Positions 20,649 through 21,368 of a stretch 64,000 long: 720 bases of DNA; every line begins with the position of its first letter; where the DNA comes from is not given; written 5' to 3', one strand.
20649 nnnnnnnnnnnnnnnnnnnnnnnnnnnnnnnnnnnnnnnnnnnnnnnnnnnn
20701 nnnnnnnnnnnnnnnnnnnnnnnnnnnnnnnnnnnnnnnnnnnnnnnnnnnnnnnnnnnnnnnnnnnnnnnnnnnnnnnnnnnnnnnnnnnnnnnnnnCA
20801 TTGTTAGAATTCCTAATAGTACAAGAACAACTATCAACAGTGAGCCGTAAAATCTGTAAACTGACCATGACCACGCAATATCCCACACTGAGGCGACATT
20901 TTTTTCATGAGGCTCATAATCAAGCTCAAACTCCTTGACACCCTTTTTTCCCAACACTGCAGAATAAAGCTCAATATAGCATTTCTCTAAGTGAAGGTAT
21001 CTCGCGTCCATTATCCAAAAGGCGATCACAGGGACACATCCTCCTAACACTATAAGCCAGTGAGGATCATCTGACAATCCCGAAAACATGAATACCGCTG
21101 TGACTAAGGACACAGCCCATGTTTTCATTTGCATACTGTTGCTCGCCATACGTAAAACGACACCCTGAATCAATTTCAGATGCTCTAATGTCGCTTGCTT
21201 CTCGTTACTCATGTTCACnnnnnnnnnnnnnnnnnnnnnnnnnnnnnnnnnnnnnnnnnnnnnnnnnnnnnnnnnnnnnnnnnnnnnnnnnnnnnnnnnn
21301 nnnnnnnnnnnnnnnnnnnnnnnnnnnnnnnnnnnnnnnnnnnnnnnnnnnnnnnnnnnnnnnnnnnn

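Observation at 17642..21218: Thoeris-like cluster of three TIR proteins, a stand-alone SLOG-like protein and a small 3-TM protein, with no canonical ThsA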

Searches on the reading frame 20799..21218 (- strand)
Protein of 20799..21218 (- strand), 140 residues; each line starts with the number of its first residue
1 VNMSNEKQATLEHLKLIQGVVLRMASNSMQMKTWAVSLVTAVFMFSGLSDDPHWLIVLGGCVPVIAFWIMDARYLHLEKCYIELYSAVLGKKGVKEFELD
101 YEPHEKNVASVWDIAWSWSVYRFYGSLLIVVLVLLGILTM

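Call 4: search_protein_families(library=pfam, proteins=[window:20799-21218:-], max_evalue=1)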
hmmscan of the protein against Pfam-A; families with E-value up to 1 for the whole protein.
window:20799-21218:- (140 aa): 0 families

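Call 5: search_protein_families(library=padloc, proteins=[window:20799-21218:-], max_evalue=1)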
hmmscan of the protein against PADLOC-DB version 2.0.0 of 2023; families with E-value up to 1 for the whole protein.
window:20799-21218:- (140 aa): 4 families
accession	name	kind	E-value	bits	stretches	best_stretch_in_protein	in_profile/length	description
PDLC04686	PDC-M50A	-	2e-30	103.8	1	9-135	4-129/134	-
PDLC04687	PDC-M50A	-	1.7e-26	90.9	1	7-134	9-136/144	-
PDLC04685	PDC-M50A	-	8.3e-23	79.1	1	10-137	5-128/130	-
PDLC04684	PDC-M50A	-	2.7e-20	71.4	1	8-135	12-137/159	-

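Call 6: search_protein_families(library=ncbifam, proteins=[window:20799-21218:-], max_evalue=1)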
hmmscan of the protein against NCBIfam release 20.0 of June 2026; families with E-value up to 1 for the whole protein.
window:20799-21218:- (140 aa): 0 families

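Call 29: find_homologous_proteins(query=window:20799-21218:-, max_evalue=0.001)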
Query window:20799-21218:- (140 aa): 154 proteins with E <= 0.001 among 197 candidates; the best 120 are listed.
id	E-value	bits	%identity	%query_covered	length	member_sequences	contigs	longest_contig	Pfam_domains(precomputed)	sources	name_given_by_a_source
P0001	3.4e-86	304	100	99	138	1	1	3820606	-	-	-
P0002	2.1e-76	272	87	89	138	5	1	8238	-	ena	-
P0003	7.1e-76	271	86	99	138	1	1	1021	-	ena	-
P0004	6.4e-70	251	81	98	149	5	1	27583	-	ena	-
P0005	9.8e-69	247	78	98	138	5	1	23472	-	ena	-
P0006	4.0e-68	246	75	99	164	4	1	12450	-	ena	-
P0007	2.9e-65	236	75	97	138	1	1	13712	-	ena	-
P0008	3.7e-61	223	70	99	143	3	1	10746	-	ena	-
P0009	1.9e-60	221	71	97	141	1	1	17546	-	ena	-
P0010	2.4e-60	220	68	98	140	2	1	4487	-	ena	-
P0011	3.5e-60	220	70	99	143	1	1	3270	-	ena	-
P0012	4.4e-60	219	68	97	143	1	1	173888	-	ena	-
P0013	8.1e-60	219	69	98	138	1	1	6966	-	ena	-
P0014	1.8e-58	214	69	97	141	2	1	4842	-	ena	-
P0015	1.8e-58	214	67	88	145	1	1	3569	-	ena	-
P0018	3.8e-58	213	69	99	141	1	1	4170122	-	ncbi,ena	-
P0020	6.8e-58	212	65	97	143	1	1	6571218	-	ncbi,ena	-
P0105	4.0e-48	181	57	88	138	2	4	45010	-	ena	-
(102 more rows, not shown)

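Call 34: find_encoding_contigs(protein=P0004, flank=8000, max_places=3)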
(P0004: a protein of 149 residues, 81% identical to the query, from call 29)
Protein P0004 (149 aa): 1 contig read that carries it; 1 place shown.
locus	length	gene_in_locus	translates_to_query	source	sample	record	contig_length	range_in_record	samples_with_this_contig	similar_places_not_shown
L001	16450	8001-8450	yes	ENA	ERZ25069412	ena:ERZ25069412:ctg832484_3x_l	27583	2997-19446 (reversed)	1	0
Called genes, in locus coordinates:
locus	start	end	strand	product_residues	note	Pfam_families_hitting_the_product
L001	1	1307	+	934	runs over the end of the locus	PF20464:MmeI_N, PF20465:MmeI_hel, PF20473:MmeI_Mtase, PF20466:MmeI_TRD, PF20467:MmeI_C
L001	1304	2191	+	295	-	PF25164:CoiA_N (faint)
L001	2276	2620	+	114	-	-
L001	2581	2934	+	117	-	-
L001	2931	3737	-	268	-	PF00589:Phage_integrase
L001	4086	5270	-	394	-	PF13356:Arm-DNA-bind_3, PF14659:Phage_int_SAM_3 (weak), PF22022:Phage_int_M (weak), PF00589:Phage_integrase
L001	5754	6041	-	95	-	PF05491:WHD_RuvB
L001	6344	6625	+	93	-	-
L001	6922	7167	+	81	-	-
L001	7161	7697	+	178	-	-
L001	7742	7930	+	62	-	-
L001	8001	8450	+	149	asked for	-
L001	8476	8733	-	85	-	-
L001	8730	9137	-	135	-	PF18180:LD_cluster3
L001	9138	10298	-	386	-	PF13676:TIR_2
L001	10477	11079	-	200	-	PF08937:ThsB_TIR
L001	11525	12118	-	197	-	-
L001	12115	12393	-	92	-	-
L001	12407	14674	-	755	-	PF08843:AbiEii, PF13280:WYL (faint)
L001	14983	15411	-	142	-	PF13676:TIR_2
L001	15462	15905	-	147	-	PF08937:ThsB_TIR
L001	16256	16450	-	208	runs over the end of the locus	PF18180:LD_cluster3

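Call 35: find_encoding_contigs(protein=P0018, flank=8000, max_places=3)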
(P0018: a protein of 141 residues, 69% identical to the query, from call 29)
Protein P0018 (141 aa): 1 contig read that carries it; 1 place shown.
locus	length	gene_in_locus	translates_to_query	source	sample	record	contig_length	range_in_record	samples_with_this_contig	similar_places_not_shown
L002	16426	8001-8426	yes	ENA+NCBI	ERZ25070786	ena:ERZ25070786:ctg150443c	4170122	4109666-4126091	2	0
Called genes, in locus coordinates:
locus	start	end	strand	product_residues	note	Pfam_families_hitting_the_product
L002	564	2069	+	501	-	PF13384:HTH_23 (weak), PF22483:Mu-transpos_C_2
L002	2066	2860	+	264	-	PF01695:IstB_IS21, PF13604:AAA_30 (weak), PF20720:nSTAND3 (faint), PF00004:AAA (weak)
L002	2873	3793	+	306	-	PF13154:DUF3991 (faint)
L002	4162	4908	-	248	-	PF01609:DDE_Tnp_1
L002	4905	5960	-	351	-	PF14236:DruA, PF13808:DDE_Tnp_1_assoc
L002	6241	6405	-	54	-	-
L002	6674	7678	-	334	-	PF01609:DDE_Tnp_1, PF13751:DDE_Tnp_1_6 (weak)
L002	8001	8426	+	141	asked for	-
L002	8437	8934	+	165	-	PF08937:ThsB_TIR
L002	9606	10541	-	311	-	-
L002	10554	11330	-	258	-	PF01695:IstB_IS21, PF00270:DEAD (faint)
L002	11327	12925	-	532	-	PF00665:rve, PF22483:Mu-transpos_C_2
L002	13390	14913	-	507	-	PF03050:DDE_Tnp_IS66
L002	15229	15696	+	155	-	-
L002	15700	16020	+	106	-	PF21983:NikA-like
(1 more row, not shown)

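Call 36: find_encoding_contigs(protein=P0020, flank=8000, max_places=3)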
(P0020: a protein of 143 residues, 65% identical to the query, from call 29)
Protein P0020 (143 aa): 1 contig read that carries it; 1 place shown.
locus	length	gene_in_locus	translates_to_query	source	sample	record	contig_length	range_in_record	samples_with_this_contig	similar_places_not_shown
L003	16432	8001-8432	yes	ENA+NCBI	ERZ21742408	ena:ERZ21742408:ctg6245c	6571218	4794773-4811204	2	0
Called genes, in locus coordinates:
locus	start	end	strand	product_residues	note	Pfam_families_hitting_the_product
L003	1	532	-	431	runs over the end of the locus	PF01512:Complex1_51K, PF10531:SLBB (weak), PF22461:SLBB_2, PF10589:NADH_4Fe-4S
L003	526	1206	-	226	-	PF01257:2Fe-2S_thioredx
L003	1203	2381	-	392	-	PF00346:Complex1_49kDa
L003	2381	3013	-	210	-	PF00329:Complex1_30kDa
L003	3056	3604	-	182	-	PF01058:Oxidored_q6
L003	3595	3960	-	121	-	PF00507:Oxidored_q4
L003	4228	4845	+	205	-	-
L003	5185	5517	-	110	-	-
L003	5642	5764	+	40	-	-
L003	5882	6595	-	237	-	-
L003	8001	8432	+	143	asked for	-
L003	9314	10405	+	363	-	PF13384:HTH_23, PF13518:HTH_28, PF13551:HTH_29, PF13565:HTH_32, PF13358:DDE_3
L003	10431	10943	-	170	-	PF00588:SpoU_methylase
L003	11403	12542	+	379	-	PF05598:DUF772 (weak), PF01609:DDE_Tnp_1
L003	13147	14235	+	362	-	PF13384:HTH_23, PF13518:HTH_28, PF13551:HTH_29, PF13565:HTH_32, PF13358:DDE_3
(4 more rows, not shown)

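Call 39: find_encoding_contigs(protein=P0005, flank=8000, max_places=2)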
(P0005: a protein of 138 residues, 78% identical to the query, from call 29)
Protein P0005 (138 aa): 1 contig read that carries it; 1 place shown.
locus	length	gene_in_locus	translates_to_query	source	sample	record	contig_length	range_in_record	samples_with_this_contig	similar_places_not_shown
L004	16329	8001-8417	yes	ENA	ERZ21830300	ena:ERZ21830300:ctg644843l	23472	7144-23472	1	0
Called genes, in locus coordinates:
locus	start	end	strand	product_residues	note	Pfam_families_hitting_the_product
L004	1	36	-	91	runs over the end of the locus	-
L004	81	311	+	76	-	-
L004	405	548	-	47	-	-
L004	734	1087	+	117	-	-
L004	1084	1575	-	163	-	-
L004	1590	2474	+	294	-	-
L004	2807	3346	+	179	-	PF00271:Helicase_C (weak)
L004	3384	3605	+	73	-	-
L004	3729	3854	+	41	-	-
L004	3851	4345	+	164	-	-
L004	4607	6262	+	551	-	PF01609:DDE_Tnp_1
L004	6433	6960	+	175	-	-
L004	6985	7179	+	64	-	-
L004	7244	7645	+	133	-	-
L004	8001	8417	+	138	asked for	-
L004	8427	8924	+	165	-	PF08937:ThsB_TIR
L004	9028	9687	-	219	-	PF18180:LD_cluster3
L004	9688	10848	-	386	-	PF13676:TIR_2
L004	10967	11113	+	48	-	-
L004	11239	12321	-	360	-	PF13384:HTH_23, PF13518:HTH_28 (weak), PF13551:HTH_29, PF13565:HTH_32, PF13358:DDE_3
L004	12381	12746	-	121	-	PF08937:ThsB_TIR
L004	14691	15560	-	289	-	PF13676:TIR_2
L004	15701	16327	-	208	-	?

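Call 40: find_encoding_contigs(protein=P0007, flank=8000, max_places=2)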
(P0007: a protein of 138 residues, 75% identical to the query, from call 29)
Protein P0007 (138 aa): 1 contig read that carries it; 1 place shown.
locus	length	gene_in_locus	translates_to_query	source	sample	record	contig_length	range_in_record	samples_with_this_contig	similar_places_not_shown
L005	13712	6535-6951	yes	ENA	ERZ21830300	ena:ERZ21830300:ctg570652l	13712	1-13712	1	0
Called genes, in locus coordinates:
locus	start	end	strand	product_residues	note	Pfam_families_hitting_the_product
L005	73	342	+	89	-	-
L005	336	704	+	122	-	PF05717:TnpB_IS66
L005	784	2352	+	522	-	PF03050:DDE_Tnp_IS66, PF13817:DDE_Tnp_IS66_C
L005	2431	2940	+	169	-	PF03050:DDE_Tnp_IS66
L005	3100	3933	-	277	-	-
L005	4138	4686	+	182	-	PF03050:DDE_Tnp_IS66, PF13817:DDE_Tnp_IS66_C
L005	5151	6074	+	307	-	-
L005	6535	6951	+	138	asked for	-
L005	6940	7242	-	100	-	-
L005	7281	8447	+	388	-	PF14294:DUF4372, PF01609:DDE_Tnp_1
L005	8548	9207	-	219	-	PF18180:LD_cluster3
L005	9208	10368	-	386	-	PF13676:TIR_2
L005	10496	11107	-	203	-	PF08937:ThsB_TIR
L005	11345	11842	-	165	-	-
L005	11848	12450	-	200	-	PF08937:ThsB_TIR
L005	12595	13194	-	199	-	-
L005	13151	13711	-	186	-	?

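Call 41: find_encoding_contigs(protein=P0105, flank=8000, max_places=4)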
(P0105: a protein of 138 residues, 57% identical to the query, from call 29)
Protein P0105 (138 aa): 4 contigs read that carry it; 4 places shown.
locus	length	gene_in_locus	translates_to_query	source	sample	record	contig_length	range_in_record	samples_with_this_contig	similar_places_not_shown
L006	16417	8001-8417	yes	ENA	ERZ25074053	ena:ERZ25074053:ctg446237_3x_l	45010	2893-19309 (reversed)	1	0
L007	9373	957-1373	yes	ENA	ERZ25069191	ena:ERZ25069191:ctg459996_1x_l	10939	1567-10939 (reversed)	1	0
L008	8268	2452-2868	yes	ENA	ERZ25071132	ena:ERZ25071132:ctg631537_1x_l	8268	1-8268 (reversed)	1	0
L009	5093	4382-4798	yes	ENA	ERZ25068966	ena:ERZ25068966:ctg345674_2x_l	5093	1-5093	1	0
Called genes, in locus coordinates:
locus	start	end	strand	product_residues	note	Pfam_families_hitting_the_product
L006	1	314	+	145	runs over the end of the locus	-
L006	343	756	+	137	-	PF02281:Dimer_Tnp_Tn5 (weak)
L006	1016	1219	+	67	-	-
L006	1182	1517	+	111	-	-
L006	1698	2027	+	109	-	PF05362:Lon_C (weak)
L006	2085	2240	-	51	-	-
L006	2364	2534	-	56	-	-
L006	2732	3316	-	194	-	-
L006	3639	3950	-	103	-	PF00216:Bac_DNA_binding, PF18291:HU-HIG (weak)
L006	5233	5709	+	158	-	PF13701:DDE_Tnp_1_4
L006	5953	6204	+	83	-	-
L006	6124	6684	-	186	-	-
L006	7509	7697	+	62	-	-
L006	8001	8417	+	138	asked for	-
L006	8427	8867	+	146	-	PF08937:ThsB_TIR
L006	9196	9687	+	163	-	PF08937:ThsB_TIR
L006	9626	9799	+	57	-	-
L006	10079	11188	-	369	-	PF05598:DUF772, PF01609:DDE_Tnp_1, PF13751:DDE_Tnp_1_6 (faint)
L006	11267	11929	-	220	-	PF18180:LD_cluster3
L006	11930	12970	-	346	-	PF13676:TIR_2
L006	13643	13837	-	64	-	PF27227:Endonuc-like_C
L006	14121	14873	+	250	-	PF13676:TIR_2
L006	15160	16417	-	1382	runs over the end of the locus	?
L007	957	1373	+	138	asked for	-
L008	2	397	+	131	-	?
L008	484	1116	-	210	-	-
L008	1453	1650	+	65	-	-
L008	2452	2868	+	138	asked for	-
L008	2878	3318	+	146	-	PF08937:ThsB_TIR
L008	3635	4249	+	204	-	PF08937:ThsB_TIR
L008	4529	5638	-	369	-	PF05598:DUF772, PF01609:DDE_Tnp_1, PF13751:DDE_Tnp_1_6 (faint)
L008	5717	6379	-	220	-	PF18180:LD_cluster3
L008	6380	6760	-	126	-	-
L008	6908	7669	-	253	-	PF01582:TIR (faint), PF13676:TIR_2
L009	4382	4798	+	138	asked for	-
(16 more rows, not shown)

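Call 44: search_protein_families(library=pfam, alignment_id=A1, max_evalue=10)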
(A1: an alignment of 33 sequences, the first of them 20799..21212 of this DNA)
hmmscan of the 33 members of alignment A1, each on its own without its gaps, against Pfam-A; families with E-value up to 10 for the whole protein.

A. member 1, window:20799-21212:- (138 aa): 0 families

B. families by the number of members that match (of 33 scanned): 7 families
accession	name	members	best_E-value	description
PF12765.13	Cohesin_HEAT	11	0.022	HEAT repeat associated with sister chromatid cohesion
PF10242.14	L_HMGIC_fpl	1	0.0074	Lipoma HMGIC fusion partner-like protein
PF24838.2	8xMP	1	0.04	Octameric membrane protein family (8xMP)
PF04304.18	DUF454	1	0.069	Protein of unknown function (DUF454)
PF21886.1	BRF2-like_C_cyclin_rpt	1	0.1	BRF2-like, C-terminal cyclin repeat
PF07971.18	Glyco_hydro_92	1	0.24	Glycosyl hydrolase family 92 catalytic domain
PF23280.1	TPR_26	1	0.29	Fungal tetratrico peptide repeats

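Call 45: find_related_loci(query=A1, collection=genome_contigs, flank=10000)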
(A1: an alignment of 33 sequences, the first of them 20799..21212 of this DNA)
Query A1 (138 aa) in genome_contigs; peptide patterns used: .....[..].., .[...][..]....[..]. (x = any residue, [..] = any of these).
61 stretches matched a pattern; 35 encode a relative of the query (tblastn E <= 1e-3); 35 distinct loci.
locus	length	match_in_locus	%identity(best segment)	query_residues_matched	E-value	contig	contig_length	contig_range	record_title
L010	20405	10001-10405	83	4-138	1e-68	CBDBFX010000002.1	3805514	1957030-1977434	MAG: Arenicellales bacterium isolate c4146e73-4be1-4a34-b31a-2fb090582083 genome assembly, contig: contig_2, whole genom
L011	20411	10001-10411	69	1-137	2e-64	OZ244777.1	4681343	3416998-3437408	MAG: Rhodobacterales bacterium isolate 6e308b35-f33b-4e74-a489-fa43ae000682 genome assembly, chromosome: 1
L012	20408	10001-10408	70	1-136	2e-63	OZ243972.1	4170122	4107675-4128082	MAG: Alphaproteobacteria bacterium isolate 09f1bc1b-1bad-4b92-9679-6e0ab018260f genome assembly, chromosome: 1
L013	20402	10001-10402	70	3-136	3e-62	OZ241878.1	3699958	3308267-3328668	MAG: Candidatus Poriferihabitaceae bacterium isolate fe0ff86d-c84e-4c9a-b224-d791de8b10c1 genome assembly, chromosome: 1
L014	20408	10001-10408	65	1-136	6e-62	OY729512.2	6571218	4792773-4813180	MAG: Thalassobaculaceae bacterium isolate a8bd7160-0c7c-4351-a665-cbf86186f35e genome assembly, chromosome: 1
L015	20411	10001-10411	66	1-138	1e-60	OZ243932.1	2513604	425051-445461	MAG: Gammaproteobacteria bacterium isolate ffeaa439-3c0d-421e-ab0e-4cac94896a28 genome assembly, chromosome: 1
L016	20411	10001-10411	64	1-137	4e-59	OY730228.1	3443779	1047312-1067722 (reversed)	MAG: Alphaproteobacteria bacterium isolate 64c7ca25-a9be-4dae-95e9-b727d493ec1e genome assembly, chromosome: 1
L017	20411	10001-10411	64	1-137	2e-58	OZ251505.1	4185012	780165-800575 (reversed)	MAG: uncultured Candidatus Binatia bacterium isolate 3702f2bb-6743-416a-8e02-efa82259b27a genome assembly, chromosome: 1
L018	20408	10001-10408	63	1-136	4e-58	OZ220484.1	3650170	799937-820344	MAG: Pseudomonadales bacterium isolate a493282d-5fc6-49d1-81ab-a6a4f8e0b842 genome assembly, chromosome: 1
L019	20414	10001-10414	67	1-138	1e-57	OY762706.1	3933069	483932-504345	MAG: Pseudomonadales bacterium isolate de142bf8-e8cc-4dba-9a57-49bc09e2b17e genome assembly, chromosome: 1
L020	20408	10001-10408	63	1-136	1e-57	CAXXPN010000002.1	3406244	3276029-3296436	MAG: Alphaproteobacteria bacterium isolate 777528ef-fd8a-40bb-88bf-29da65da1541 genome assembly, contig: contig_2, whole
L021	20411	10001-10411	64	1-137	3e-56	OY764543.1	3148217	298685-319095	MAG: Trueperaceae bacterium isolate 617606ba-ac04-44ed-b980-3de5d93b502e genome assembly, chromosome: 1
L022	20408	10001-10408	62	1-136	1e-55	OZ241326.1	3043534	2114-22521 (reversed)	MAG: bacterium isolate 4cf85a08-3ac9-4936-9f49-292be0ba675b genome assembly, chromosome: 1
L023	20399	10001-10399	63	1-133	6e-56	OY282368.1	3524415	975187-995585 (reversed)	MAG: uncultured Alphaproteobacteria bacterium isolate 22a88078-2868-43f5-a089-7a94dbfbad86 genome assembly, chromosome:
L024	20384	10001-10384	67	1-128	5e-55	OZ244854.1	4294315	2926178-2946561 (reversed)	MAG: Paracoccaceae bacterium isolate 8cccaf92-0958-4092-b060-190bed362cb7 genome assembly, chromosome: 1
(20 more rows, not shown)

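Call 62: search_protein_representatives(alignment_id=A1)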
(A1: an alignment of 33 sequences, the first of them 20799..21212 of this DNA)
Query: 33 sequences, 140 profile positions. Proteins with E-value up to 0.001 (for the whole library): 4302; up to 1e-10: 2295; up to 1e-30: 15. The best 150 are listed.
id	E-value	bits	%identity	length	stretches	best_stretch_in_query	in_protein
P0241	2.1e-60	219.0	-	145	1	6-137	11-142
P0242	2.4e-50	186.4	-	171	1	1-100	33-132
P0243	1.2e-44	168.0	-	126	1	3-102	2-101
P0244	4.6e-40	153.1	-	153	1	5-134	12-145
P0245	1.0e-37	145.5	-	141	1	3-137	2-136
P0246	2.5e-35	137.7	-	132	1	6-135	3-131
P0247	9.8e-35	135.8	-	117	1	48-137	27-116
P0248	6.3e-34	133.2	-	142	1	3-137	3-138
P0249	4.9e-33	130.3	-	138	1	2-137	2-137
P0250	6.0e-33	130.0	-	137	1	1-132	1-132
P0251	8.1e-33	129.6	-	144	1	1-129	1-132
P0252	7.2e-32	126.5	-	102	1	61-137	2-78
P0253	7.8e-32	126.4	-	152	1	4-134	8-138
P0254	2.4e-31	124.8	-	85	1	56-138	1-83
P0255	6.3e-31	123.5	-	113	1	1-74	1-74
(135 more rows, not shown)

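Call 63: predict_structure(alignment_id=A1)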
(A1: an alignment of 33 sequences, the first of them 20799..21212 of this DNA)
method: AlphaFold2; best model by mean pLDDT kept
length: 138 residues; sequences in the alignment: 33
mean_pLDDT: 79.6   pTM: 0.68
mean pLDDT of the five models: 79.6, 76.9, 76.7, 74.2, 73.2
residues with pLDDT >= 90: 10; 70-90: 106; 50-70: 22; < 50: 0
segments of 3 or more residues with pLDDT < 50: none
pLDDT, mean of each block of 10 residues (from residue 1): 69 83 87 89 69 80 89 84 74 58 77 83 90 83
secondary structure, 60 per line:
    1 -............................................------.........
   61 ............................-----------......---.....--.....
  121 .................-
elements in order: H2-45 H52-88 H100-105 H109-113 H116-137
